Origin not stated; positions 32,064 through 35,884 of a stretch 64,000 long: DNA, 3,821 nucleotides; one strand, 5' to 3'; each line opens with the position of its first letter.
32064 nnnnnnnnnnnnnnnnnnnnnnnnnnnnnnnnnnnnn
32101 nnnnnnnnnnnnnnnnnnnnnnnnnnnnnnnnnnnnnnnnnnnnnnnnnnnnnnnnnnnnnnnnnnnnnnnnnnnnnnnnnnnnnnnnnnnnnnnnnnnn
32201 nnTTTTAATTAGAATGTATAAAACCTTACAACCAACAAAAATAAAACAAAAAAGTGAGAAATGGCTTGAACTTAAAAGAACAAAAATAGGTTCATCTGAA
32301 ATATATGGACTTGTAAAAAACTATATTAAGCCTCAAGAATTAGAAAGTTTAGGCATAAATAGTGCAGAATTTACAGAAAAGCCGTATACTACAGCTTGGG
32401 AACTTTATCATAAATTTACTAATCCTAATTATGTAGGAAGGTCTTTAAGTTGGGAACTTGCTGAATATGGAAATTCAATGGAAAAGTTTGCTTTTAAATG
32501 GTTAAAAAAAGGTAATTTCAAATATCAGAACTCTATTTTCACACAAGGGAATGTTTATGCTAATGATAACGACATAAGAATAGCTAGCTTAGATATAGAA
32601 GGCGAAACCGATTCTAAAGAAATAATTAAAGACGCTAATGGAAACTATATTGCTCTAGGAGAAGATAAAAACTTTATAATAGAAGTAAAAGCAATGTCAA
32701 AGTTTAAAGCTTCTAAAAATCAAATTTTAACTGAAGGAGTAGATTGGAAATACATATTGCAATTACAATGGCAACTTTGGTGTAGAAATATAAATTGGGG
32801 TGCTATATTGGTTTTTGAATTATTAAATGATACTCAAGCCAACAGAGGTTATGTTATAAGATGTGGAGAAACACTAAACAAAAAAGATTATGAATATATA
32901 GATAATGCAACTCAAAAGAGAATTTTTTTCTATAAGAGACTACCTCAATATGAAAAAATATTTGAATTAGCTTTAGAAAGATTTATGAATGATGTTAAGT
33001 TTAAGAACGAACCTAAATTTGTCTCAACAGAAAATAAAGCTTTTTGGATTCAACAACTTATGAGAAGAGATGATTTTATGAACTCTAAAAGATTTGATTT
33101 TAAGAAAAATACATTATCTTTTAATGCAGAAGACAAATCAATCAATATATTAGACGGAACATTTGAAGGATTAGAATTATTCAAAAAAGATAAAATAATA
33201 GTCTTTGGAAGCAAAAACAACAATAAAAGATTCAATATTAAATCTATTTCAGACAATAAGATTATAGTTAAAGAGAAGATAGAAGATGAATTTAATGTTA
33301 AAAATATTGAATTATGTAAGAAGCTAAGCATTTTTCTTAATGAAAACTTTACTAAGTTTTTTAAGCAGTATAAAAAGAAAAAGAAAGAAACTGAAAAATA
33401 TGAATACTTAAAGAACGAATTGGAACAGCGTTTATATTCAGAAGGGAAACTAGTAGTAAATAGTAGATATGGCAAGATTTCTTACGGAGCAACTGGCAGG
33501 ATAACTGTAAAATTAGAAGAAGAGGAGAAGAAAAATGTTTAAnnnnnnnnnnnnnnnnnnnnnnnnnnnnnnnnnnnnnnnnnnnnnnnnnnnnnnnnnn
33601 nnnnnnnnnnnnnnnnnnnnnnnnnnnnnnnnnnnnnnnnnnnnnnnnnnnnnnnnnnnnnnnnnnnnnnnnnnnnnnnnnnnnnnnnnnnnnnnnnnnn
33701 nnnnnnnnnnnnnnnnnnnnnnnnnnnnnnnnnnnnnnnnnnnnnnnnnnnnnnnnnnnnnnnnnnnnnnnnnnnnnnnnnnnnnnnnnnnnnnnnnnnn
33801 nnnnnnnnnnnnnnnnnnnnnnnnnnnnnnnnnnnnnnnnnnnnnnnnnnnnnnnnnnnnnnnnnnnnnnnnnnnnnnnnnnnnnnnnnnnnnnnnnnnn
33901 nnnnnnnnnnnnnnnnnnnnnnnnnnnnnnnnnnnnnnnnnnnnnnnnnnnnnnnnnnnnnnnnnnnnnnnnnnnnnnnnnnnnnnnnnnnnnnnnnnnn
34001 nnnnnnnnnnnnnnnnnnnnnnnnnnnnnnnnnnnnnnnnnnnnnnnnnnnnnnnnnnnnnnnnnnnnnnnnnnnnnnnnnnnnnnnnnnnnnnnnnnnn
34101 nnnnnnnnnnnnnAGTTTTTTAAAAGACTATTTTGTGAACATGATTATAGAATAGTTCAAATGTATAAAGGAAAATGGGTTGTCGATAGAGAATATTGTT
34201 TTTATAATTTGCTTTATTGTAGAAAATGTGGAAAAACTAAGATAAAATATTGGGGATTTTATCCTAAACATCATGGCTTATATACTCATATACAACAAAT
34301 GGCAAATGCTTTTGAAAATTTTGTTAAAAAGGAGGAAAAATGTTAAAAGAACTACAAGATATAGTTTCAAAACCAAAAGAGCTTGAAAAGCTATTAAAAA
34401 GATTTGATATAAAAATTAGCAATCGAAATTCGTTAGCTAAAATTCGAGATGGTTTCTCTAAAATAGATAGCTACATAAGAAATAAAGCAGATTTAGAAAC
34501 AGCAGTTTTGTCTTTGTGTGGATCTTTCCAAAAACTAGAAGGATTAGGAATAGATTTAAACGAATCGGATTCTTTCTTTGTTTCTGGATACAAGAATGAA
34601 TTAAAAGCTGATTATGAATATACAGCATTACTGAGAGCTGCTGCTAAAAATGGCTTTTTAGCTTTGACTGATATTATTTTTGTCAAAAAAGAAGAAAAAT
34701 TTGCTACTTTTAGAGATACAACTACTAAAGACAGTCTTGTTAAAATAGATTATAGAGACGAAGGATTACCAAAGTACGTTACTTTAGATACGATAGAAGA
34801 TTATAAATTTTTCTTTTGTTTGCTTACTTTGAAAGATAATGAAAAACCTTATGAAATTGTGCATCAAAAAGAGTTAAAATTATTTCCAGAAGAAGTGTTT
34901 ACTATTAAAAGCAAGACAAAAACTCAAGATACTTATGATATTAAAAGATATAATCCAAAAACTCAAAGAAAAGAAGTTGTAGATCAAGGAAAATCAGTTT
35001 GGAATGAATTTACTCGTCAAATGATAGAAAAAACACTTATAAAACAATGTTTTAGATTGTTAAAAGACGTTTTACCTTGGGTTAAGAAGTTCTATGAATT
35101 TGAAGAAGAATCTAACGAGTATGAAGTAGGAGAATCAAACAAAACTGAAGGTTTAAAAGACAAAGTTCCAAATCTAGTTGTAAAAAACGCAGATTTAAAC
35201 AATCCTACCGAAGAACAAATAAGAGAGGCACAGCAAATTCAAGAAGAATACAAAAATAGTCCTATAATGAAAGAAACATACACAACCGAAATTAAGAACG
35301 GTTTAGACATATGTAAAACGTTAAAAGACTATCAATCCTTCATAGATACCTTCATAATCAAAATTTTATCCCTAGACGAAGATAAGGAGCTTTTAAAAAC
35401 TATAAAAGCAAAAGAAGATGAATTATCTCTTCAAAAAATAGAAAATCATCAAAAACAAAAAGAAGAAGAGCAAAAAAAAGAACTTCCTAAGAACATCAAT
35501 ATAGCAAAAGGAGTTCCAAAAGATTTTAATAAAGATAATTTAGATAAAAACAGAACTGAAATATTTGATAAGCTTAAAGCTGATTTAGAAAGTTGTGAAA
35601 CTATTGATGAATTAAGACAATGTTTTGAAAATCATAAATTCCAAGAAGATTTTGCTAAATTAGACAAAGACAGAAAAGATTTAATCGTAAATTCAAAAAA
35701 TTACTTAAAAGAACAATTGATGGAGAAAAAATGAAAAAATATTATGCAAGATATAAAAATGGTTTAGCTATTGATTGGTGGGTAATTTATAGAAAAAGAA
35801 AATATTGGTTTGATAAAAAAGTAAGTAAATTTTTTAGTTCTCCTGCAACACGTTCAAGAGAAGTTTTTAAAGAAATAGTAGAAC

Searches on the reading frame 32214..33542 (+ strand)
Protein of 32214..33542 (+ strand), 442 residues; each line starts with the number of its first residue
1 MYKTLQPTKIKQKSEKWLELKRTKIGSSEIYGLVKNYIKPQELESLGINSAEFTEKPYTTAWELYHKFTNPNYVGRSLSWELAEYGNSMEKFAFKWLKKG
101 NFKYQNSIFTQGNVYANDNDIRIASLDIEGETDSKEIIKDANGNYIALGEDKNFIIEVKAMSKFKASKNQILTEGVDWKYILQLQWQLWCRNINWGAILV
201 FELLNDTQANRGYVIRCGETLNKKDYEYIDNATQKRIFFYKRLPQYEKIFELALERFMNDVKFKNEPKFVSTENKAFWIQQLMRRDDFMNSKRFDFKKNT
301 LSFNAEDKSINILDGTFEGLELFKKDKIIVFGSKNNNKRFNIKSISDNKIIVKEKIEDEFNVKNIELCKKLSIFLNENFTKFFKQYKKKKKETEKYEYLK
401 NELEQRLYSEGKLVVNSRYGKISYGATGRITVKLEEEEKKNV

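Call 13: search_protein_families(library=phrogs, proteins=[window:32214-33542:+], max_evalue=0.001)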
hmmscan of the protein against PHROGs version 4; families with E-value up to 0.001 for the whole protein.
window:32214-33542:+ (442 aa): 2 families
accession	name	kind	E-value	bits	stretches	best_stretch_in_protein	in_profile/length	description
phrog_434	-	DNA, RNA and nucleotide metabolism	4.8e-13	50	1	56-268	80-243/372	RecE-like recombination exonuclease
phrog_149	-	DNA, RNA and nucleotide metabolism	1e-09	38.3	1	7-293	594-841/1242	exonuclease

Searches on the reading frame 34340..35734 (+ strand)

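Call 13: search_protein_families(library=phrogs, proteins=[window:34340-35734:+], max_evalue=0.001)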
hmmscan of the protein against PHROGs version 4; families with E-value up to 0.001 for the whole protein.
window:34340-35734:+ (464 aa): 0 families

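Call 77: search_protein_families(library=pfam, proteins=[window:34340-35734:+], max_evalue=0.001)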
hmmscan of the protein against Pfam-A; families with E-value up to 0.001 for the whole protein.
window:34340-35734:+ (464 aa): 1 family
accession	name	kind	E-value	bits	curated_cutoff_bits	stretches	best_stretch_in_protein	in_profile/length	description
PF03837.19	RecT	-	8.7e-05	22.6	24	1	149-240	107-172/198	RecT family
